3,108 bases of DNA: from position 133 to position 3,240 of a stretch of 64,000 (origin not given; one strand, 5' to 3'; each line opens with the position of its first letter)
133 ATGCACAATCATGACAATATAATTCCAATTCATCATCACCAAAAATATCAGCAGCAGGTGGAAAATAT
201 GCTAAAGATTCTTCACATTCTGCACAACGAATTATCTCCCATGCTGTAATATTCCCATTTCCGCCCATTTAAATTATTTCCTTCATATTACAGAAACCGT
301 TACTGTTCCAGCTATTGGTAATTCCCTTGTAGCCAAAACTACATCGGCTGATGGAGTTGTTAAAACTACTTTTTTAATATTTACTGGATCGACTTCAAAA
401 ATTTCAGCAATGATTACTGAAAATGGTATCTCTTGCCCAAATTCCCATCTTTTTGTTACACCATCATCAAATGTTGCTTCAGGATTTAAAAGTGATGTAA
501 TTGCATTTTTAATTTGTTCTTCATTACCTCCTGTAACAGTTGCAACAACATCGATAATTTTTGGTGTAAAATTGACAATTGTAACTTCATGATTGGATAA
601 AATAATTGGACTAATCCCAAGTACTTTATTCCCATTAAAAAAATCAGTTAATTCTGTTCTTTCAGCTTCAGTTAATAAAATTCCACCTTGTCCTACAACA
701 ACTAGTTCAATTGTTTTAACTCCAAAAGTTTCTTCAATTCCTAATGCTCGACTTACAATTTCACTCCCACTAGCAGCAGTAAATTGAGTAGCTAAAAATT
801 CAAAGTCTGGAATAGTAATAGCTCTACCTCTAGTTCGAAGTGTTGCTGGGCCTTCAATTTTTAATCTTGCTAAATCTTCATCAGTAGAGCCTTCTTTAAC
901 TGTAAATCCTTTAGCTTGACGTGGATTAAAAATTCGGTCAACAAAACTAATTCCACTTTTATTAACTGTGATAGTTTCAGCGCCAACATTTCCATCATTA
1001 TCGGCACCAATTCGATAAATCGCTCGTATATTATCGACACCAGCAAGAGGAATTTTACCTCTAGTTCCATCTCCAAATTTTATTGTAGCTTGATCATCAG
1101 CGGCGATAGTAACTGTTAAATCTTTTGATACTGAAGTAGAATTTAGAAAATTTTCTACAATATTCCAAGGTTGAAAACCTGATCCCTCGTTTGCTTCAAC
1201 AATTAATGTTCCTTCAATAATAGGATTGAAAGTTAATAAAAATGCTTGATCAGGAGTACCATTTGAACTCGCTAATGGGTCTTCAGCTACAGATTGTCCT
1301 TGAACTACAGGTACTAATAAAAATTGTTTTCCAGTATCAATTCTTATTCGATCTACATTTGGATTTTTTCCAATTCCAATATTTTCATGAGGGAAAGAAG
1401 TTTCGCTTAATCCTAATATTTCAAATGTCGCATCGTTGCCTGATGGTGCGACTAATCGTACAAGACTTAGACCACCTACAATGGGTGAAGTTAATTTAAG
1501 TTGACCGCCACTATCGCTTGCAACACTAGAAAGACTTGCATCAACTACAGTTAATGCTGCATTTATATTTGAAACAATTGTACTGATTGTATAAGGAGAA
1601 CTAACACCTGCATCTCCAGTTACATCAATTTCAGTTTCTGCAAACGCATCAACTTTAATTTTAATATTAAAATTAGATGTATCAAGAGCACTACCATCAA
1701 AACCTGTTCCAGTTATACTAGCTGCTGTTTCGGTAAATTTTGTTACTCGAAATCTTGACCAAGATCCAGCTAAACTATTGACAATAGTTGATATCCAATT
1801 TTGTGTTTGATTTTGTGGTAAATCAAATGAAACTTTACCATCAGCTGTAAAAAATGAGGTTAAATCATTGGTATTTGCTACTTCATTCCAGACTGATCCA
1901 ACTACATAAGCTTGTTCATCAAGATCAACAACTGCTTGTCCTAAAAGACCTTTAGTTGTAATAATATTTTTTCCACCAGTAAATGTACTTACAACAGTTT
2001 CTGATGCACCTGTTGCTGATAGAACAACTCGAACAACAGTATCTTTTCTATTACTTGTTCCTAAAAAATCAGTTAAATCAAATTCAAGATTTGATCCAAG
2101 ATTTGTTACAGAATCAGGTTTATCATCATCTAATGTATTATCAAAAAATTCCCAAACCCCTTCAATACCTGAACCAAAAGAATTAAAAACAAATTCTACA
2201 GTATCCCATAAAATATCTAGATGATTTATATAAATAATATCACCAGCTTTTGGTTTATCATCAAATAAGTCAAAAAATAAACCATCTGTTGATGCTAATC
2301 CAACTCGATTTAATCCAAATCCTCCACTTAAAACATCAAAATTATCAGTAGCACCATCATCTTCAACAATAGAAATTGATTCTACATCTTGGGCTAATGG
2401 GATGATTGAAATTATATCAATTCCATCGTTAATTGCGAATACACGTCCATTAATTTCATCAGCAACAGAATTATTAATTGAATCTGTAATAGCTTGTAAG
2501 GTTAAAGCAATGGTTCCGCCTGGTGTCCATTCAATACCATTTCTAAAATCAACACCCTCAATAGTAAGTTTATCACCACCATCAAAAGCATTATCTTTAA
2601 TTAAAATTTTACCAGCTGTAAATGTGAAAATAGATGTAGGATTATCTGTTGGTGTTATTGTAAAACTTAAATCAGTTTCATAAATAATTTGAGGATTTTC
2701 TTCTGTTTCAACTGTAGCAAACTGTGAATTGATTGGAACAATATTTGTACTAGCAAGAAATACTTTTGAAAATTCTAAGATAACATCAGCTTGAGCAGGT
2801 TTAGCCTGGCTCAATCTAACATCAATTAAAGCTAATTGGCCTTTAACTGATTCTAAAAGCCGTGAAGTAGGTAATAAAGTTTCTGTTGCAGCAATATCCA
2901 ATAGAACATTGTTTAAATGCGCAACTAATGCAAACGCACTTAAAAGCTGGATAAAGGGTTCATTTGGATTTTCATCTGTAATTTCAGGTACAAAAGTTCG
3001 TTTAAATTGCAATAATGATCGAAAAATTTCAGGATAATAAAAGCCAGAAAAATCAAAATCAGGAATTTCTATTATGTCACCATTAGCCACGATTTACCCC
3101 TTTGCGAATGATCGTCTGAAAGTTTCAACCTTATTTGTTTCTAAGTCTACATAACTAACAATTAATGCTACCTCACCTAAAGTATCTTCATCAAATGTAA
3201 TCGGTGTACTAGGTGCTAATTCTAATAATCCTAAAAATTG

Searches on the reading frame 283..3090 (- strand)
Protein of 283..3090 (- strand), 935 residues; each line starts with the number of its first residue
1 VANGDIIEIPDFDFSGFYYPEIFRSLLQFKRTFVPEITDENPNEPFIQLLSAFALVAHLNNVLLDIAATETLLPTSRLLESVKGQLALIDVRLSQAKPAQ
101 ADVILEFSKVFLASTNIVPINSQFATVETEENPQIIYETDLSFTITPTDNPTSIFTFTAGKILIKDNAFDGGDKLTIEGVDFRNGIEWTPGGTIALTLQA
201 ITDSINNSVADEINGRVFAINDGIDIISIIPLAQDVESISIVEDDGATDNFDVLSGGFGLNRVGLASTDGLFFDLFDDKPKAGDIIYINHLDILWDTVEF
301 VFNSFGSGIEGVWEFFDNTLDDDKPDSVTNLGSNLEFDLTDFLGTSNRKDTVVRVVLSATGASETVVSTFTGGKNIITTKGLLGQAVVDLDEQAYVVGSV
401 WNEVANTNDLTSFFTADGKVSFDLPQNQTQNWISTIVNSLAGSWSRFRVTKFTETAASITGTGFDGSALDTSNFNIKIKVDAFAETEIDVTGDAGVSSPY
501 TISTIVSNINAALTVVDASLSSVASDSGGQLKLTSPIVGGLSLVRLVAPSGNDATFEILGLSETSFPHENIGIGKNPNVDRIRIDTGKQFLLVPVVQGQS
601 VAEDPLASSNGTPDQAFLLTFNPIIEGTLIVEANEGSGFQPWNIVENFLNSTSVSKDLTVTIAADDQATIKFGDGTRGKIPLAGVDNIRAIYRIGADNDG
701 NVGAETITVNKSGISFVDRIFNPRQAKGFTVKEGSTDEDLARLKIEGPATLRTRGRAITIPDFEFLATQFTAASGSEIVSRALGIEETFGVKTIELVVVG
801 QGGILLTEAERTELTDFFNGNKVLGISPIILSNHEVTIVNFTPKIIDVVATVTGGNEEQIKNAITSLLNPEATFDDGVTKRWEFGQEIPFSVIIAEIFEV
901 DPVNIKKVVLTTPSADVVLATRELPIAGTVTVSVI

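Call 44: find_encoding_contigs(protein=window:283-3090:-, flank=10000, max_places=4)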
Protein window:283-3090:- (935 aa): 2 contigs read that carry it; 2 places shown.
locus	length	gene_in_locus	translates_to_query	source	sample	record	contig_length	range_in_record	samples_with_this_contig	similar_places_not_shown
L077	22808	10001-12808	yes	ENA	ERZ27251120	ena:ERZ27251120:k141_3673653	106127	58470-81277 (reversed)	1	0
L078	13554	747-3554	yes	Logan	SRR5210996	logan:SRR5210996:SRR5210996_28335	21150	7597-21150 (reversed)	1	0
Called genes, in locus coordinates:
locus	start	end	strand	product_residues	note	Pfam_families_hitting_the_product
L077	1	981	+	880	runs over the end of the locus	-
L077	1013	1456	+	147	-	-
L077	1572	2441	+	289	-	-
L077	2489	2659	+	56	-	-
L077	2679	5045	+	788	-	PF10145:PhageMin_Tail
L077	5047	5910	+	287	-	-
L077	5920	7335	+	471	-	-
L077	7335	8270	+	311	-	-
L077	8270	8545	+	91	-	-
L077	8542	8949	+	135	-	-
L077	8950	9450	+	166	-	-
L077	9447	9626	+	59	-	-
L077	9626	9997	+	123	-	-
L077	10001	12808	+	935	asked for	PF26079:Baseplate_J_C (faint)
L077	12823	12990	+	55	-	-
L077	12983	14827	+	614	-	PF13385:Laminin_G_3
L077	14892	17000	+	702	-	-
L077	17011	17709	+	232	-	-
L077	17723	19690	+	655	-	-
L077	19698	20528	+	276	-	-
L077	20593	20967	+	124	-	-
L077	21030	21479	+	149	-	PF05105:Phage_holin_4_1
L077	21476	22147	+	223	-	-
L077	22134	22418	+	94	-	-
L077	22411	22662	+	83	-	-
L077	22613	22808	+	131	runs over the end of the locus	-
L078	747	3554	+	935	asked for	PF26079:Baseplate_J_C (faint)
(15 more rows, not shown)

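Call 69: find_homologous_proteins(query=L077:21476-22147:+, max_evalue=1e-20)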
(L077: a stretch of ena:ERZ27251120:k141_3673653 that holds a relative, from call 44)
Query L077:21476-22147:+ (223 aa): 3 proteins with E <= 1e-20 among 103 candidates.
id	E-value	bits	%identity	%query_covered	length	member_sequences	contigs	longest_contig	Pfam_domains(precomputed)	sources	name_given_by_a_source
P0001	1.9e-78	281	62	91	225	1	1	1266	-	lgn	-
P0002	4.1e-75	270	57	97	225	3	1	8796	-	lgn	-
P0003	1.3e-73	265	58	96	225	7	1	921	-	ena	-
